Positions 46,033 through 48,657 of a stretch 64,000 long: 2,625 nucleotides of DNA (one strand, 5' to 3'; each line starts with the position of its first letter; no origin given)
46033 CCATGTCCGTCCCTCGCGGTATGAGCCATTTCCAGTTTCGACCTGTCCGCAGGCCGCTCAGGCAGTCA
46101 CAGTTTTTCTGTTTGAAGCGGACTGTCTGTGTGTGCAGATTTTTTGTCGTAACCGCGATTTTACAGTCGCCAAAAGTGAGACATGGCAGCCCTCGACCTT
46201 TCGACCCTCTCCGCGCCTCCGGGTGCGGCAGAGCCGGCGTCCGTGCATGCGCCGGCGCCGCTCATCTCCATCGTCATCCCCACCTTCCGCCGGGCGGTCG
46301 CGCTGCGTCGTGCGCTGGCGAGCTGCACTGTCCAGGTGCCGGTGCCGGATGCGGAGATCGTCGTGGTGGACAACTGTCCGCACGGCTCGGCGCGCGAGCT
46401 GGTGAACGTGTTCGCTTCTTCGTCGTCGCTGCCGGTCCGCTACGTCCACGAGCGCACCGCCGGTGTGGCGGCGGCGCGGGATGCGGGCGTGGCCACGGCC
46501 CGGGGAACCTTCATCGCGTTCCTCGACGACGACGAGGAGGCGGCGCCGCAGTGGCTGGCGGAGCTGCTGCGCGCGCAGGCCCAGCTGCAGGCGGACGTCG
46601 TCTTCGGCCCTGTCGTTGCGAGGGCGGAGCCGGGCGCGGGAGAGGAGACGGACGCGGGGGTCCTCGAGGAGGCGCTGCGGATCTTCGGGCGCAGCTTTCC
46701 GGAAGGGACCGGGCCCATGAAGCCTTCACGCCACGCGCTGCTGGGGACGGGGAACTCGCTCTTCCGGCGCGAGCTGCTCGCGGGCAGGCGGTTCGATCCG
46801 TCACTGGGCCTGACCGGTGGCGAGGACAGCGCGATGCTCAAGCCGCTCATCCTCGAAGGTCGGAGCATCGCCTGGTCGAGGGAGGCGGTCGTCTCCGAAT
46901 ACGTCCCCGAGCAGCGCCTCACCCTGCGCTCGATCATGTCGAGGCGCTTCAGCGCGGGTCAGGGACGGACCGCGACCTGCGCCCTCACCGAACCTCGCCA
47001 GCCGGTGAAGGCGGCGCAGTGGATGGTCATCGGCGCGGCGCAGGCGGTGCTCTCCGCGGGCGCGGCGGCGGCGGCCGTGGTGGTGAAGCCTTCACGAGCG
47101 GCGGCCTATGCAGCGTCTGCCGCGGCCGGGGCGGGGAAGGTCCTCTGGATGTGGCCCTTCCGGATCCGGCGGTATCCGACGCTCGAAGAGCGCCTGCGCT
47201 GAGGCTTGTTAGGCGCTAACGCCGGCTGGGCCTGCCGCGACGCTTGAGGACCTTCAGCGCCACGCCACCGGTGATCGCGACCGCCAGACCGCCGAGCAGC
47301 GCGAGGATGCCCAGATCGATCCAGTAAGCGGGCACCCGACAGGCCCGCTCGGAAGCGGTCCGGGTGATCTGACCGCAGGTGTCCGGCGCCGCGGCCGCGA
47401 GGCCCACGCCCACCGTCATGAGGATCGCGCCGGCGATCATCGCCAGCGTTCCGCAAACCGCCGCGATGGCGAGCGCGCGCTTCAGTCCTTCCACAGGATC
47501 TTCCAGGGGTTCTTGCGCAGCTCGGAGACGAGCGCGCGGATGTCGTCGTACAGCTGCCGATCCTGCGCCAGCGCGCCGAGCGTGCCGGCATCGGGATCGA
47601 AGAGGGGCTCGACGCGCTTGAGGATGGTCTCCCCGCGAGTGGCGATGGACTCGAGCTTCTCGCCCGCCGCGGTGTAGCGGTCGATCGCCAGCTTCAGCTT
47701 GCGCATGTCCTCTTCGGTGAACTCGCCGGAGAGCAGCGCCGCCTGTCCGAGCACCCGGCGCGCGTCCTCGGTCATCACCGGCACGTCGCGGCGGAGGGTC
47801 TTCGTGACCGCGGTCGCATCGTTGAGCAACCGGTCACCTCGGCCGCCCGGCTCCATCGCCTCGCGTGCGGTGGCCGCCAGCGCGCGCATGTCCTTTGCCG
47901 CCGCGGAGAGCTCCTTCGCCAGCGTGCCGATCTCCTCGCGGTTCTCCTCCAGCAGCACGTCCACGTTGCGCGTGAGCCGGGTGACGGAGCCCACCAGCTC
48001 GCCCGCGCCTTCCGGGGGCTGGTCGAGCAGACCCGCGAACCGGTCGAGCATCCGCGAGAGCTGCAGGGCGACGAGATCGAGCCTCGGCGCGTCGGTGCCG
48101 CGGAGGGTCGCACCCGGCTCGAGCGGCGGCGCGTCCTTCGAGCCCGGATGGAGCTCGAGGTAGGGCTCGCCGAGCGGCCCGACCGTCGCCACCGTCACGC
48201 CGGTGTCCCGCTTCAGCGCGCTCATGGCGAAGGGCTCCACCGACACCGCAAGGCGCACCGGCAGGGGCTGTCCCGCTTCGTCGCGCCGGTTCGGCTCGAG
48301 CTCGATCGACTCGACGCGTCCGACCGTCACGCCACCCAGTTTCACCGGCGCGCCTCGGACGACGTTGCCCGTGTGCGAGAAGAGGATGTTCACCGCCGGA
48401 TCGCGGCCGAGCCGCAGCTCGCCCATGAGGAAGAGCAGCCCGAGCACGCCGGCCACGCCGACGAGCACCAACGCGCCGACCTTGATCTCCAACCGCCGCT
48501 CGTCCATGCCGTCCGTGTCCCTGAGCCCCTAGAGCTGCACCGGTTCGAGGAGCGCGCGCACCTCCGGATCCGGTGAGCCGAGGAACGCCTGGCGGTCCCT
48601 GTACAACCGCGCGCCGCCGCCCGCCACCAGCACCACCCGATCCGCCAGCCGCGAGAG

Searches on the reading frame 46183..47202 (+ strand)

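Call 6: search_protein_families(library=pfam, proteins=[window:46183-47202:+], max_evalue=0.01)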
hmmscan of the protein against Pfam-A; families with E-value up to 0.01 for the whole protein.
window:46183-47202:+ (339 aa): 3 families
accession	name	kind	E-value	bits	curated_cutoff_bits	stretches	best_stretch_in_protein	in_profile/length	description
PF00535.33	Glycos_transf_2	-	6.2e-25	88.5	23.3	1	29-168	1-133/168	Glycosyl transferase family 2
PF13641.12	Glyco_tranf_2_3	-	2.1e-07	31.7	27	1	26-244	2-216/230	Glycosyltransferase like family 2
PF10111.15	Glyco_tranf_2_2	-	0.0031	17.5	27.3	1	56-132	29-107/276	Glycosyltransferase like family 2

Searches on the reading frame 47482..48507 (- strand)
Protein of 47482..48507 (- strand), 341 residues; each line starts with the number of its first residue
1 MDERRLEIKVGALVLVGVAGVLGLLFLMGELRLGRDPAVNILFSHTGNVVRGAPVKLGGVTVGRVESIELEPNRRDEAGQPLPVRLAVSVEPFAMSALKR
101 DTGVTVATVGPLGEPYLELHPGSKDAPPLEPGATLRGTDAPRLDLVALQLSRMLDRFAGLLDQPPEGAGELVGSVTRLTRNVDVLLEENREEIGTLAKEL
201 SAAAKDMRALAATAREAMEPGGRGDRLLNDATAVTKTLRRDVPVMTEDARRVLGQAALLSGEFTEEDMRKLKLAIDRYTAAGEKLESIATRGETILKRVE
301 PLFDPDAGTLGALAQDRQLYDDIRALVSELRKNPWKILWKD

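Call 6: search_protein_families(library=pfam, proteins=[window:47482-48507:-], max_evalue=0.01)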
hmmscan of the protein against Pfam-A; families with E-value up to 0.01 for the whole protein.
window:47482-48507:- (341 aa): 1 family
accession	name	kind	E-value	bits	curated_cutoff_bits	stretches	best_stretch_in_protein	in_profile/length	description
PF02470.25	MlaD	-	9.6e-12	45.4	25.1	1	38-122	4-81/81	MlaD protein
